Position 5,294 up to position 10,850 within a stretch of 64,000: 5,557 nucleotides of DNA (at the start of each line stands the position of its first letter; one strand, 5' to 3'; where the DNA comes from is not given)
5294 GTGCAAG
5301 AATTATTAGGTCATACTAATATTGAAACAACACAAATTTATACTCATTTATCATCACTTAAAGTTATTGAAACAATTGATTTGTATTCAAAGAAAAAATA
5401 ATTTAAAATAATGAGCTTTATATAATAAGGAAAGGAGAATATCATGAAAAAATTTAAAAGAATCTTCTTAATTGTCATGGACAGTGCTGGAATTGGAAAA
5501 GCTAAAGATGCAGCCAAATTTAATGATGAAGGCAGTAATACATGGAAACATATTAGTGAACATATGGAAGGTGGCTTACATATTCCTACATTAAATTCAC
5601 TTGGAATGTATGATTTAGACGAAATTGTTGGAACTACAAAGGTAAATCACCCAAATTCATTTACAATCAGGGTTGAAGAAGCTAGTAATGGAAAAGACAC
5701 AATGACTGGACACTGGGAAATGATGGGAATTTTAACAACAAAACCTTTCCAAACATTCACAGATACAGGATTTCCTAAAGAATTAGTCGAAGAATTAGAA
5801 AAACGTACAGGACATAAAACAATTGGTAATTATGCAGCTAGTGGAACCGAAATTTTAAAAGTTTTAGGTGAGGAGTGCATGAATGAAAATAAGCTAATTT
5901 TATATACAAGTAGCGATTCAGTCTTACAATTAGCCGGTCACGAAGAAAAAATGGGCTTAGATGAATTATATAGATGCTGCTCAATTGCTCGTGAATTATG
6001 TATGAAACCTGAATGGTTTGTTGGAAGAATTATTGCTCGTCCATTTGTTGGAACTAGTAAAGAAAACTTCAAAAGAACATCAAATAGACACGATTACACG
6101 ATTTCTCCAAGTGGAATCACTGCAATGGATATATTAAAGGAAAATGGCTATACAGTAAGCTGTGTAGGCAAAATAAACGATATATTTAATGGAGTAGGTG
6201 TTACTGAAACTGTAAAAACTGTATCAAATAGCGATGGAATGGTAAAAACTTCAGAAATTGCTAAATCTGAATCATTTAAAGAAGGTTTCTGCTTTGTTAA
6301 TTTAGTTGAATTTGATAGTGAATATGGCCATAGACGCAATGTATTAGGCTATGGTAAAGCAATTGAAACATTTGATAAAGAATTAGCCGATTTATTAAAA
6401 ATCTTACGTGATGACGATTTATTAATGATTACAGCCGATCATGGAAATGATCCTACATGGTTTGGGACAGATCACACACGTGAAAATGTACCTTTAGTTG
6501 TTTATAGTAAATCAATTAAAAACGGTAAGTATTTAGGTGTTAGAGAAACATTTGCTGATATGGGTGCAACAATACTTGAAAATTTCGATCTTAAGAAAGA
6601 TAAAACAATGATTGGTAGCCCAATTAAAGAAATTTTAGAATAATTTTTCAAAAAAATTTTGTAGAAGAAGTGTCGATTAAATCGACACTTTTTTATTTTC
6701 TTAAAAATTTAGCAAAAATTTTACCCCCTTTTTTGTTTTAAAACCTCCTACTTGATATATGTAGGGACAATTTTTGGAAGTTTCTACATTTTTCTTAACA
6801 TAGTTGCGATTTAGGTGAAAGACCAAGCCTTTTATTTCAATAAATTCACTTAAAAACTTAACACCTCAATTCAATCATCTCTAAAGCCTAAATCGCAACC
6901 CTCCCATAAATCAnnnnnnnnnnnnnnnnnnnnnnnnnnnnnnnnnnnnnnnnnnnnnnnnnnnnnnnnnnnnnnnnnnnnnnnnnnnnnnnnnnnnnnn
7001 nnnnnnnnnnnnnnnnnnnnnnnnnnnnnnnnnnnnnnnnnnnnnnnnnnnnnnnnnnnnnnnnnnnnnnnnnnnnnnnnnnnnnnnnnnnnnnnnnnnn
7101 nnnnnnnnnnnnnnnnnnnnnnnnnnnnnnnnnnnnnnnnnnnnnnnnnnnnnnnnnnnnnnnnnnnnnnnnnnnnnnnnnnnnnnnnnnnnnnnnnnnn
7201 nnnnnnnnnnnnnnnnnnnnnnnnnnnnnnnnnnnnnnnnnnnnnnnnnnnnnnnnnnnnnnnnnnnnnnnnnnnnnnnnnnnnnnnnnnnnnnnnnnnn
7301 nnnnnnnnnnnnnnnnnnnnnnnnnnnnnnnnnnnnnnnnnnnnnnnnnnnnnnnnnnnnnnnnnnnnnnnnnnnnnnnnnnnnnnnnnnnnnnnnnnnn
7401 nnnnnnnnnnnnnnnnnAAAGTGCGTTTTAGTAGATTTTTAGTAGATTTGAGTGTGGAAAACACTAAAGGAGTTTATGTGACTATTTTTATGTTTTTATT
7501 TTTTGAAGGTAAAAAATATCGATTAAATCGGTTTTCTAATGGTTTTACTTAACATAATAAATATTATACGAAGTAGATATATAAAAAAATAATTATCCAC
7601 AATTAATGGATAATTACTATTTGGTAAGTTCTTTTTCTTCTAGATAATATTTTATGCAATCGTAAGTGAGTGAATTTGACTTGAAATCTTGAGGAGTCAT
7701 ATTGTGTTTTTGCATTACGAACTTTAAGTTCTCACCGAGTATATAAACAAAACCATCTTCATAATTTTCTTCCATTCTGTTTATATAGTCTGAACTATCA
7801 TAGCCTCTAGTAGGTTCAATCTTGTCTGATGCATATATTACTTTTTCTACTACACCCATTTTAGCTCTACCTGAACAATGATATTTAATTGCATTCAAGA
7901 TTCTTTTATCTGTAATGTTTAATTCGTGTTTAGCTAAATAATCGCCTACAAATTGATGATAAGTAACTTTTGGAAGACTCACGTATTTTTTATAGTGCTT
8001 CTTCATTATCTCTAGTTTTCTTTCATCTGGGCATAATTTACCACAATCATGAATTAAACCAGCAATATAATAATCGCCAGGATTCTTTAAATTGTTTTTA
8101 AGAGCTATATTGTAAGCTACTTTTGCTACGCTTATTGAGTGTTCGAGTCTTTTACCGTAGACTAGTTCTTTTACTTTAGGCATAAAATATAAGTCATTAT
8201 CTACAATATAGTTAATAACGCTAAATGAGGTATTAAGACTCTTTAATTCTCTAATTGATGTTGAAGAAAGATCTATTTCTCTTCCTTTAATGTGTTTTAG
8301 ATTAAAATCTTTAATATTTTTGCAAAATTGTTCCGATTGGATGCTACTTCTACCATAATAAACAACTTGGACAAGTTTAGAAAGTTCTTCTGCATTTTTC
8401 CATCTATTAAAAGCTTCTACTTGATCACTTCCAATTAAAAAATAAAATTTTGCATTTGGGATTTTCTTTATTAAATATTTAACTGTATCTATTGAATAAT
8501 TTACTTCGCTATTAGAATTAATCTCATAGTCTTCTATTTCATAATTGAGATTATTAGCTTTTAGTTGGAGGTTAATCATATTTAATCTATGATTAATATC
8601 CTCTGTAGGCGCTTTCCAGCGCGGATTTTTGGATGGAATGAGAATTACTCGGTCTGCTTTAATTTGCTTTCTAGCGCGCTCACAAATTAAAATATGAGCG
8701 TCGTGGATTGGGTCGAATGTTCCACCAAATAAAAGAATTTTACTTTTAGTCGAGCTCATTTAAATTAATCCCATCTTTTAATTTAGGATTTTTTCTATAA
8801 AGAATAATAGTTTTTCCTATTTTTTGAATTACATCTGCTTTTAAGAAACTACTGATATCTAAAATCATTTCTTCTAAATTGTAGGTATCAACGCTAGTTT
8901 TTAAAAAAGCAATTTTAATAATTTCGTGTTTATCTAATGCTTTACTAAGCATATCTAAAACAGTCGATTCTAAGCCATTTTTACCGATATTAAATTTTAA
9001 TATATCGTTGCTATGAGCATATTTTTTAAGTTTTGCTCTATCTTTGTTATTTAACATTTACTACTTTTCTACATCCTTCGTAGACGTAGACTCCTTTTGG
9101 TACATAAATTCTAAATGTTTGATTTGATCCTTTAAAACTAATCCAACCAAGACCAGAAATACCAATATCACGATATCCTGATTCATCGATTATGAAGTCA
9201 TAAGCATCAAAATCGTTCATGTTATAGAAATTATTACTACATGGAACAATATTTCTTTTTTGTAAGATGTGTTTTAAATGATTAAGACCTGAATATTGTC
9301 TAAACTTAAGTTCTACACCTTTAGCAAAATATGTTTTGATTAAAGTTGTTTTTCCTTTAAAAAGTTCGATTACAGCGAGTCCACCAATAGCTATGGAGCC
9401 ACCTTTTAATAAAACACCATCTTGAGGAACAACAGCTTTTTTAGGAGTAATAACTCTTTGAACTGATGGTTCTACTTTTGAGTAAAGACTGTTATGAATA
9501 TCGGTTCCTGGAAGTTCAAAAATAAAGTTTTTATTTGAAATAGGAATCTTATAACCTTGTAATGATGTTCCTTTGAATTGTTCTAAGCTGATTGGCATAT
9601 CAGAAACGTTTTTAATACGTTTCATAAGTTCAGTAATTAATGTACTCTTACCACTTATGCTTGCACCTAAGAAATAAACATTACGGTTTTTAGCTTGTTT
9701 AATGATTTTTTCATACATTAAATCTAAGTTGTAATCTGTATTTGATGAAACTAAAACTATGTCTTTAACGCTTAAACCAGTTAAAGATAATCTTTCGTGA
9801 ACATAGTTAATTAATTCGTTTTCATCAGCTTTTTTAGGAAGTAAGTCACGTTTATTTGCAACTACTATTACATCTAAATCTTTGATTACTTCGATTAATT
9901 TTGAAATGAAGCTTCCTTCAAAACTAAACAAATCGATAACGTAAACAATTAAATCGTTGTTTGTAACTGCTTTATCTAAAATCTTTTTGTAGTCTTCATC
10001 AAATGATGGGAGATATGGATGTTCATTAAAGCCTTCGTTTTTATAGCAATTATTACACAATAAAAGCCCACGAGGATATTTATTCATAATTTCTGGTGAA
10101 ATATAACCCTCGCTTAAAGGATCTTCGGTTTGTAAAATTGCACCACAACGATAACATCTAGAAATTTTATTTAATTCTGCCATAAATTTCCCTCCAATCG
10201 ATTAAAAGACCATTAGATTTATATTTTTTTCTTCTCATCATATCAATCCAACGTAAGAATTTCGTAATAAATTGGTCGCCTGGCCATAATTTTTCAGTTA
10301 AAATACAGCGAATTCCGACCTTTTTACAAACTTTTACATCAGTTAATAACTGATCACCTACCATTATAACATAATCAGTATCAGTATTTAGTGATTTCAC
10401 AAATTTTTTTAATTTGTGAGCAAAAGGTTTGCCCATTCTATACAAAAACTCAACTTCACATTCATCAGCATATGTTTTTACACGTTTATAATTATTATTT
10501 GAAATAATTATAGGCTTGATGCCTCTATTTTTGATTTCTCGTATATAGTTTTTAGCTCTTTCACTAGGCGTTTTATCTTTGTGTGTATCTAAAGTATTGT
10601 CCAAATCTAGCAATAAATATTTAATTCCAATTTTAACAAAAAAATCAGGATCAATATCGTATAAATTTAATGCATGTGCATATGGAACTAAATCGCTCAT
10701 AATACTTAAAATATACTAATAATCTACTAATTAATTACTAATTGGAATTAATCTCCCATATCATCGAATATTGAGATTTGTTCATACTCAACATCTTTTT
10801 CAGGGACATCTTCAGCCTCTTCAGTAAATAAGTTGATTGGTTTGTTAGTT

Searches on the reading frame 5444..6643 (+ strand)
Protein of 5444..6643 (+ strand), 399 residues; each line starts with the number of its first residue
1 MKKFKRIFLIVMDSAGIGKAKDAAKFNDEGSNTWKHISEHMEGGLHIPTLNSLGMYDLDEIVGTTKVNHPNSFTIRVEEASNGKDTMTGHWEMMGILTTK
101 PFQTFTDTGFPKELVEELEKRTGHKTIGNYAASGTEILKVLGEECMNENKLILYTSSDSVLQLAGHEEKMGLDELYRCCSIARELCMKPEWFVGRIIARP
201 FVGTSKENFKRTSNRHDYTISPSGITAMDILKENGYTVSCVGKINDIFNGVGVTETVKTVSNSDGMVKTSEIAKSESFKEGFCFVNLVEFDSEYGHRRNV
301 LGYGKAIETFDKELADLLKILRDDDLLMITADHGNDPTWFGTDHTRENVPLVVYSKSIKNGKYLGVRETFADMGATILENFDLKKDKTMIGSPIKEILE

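Call 32: search_protein_families(library=pfam, max_evalue=0.01, proteins=[window:5444-6643:+])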
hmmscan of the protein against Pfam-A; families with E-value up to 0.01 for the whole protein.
window:5444-6643:+ (399 aa): 2 families
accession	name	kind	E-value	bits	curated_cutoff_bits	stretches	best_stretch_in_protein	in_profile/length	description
PF01676.23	Metalloenzyme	-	9.5e-46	156.8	24.3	1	5-385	1-252/252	Metalloenzyme superfamily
PF00884.28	Sulfatase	-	0.00046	20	25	0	298-379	201-297/301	Sulfatase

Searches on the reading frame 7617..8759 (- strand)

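Call 9: search_protein_families(library=pfam, proteins=[window:7617-8759:-])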
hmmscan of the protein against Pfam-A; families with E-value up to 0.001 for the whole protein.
window:7617-8759:- (380 aa): 3 families
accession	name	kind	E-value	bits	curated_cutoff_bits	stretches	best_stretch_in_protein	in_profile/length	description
PF01467.32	CTP_transf_like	-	9.2e-21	74.9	21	1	10-171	1-132/133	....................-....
PF01966.28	HD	-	7.3e-11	42.8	22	1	204-315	1-114/116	HD domain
PF08668.18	HDOD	-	9.6e-07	28.9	22.9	1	202-244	93-135/196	HDOD domain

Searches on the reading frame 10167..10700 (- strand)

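Call 8: search_protein_families(library=pfam, proteins=[window:10167-10700:-])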
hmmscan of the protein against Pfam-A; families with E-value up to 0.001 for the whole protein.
window:10167-10700:- (177 aa): 6 families
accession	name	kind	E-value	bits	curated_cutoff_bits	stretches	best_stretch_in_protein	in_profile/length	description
PF13419.12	HAD_2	-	5.2e-09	36.9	23.8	1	41-134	76-177/178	Haloacid dehalogenase-like hydrolase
PF00702.32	Hydrolase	-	9.4e-09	36.4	26.4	1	40-129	94-191/191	haloacid dehalogenase-like hydrolase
PF09419.16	PGP_phosphatase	-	2.8e-08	34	20.4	1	5-134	18-163/168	Mitochondrial PGP phosphatase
PF08282.18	Hydrolase_3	-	4.2e-08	33.7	20.9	1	30-84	2-55/255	haloacid dehalogenase-like hydrolase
PF13242.12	Hydrolase_like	-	4.4e-08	33.4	22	1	89-135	2-48/75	HAD-hyrolase-like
PF13344.12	Hydrolase_6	-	4.5e-05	23.9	27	1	30-81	2-51/101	Haloacid dehalogenase-like hydrolase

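Call 34: search_protein_families(library=ncbifam, max_evalue=0.01, proteins=[window:10167-10700:-])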
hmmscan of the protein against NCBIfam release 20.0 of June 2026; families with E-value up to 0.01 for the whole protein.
window:10167-10700:- (177 aa): 24 families
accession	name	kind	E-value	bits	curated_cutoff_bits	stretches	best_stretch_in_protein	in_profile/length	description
TIGR01668.1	YqeG_hyp_ppase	hypoth_equivalog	7.6e-30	103.7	89.1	1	4-158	3-159/170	YqeG family HAD IIIA-type phosphatase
TIGR01662.1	HAD-SF-IIIA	subfamily_domain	1.9e-14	54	44.6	1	27-137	1-140/141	HAD-IIIA family hydrolase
TIGR01457.1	HAD-SF-IIA-hyp2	hypoth_equivalog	1.1e-08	34.9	247.65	1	89-135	176-222/249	TIGR01457 family HAD-type hydrolase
TIGR01460.1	HAD-SF-IIA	subfamily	8.2e-08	32.3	100.15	1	89-135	195-243/246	HAD-IIA family hydrolase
TIGR00099.1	Cof-subfamily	subfamily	1.4e-06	28.1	137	1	29-84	2-56/256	Cof-type HAD-IIB family hydrolase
NF053752.1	TK1734_fam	exception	4.5e-06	26.1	475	0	89-134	184-227/260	2-phosphoglycolate phosphatase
TIGR01452.1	PGP_euk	subfamily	7.3e-06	25.6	201.95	1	89-135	200-246/279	phosphoglycolate/pyridoxal phosphate family phosphatase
TIGR02253.1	CTE7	subfamily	1.1e-05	25.4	169.75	1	87-137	146-196/221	TIGR02253 family HAD-type hydrolase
TIGR01670.1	KdsC-phosphatas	subfamily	3.2e-05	23.9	106.95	1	53-131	37-114/154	3-deoxy-D-manno-octulosonate 8-phosphate phosphatase, YrbI family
TIGR01458.1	HAD-SF-IIA-hyp3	hypoth_equivalog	3.7e-05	23.2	175.95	1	66-135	157-223/257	TIGR01458 family HAD-type hydrolase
NF058599.1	KDN-9-PPhBT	equivalog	4.1e-05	23.9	180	1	57-133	42-117/152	3-deoxy-D-glycero-D-galacto-nonulopyranosonate 9-phosphatase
TIGR01656.1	Histidinol-ppas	subfamily_domain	8.6e-05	22.5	84.15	1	87-132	98-142/149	histidinol-phosphate phosphatase domain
TIGR01487.1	Pglycolate_arch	equivalog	0.00028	20.8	122.75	1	26-75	1-49/215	phosphoglycolate phosphatase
TIGR01549.1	HAD-SF-IA-v1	subfamily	0.00058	20.3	23.3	1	58-129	74-149/149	HAD-IA family hydrolase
NF002245.0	PRK01158.1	equivalog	0.0008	18.8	198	1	26-72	3-48/233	phosphoglycolate phosphatase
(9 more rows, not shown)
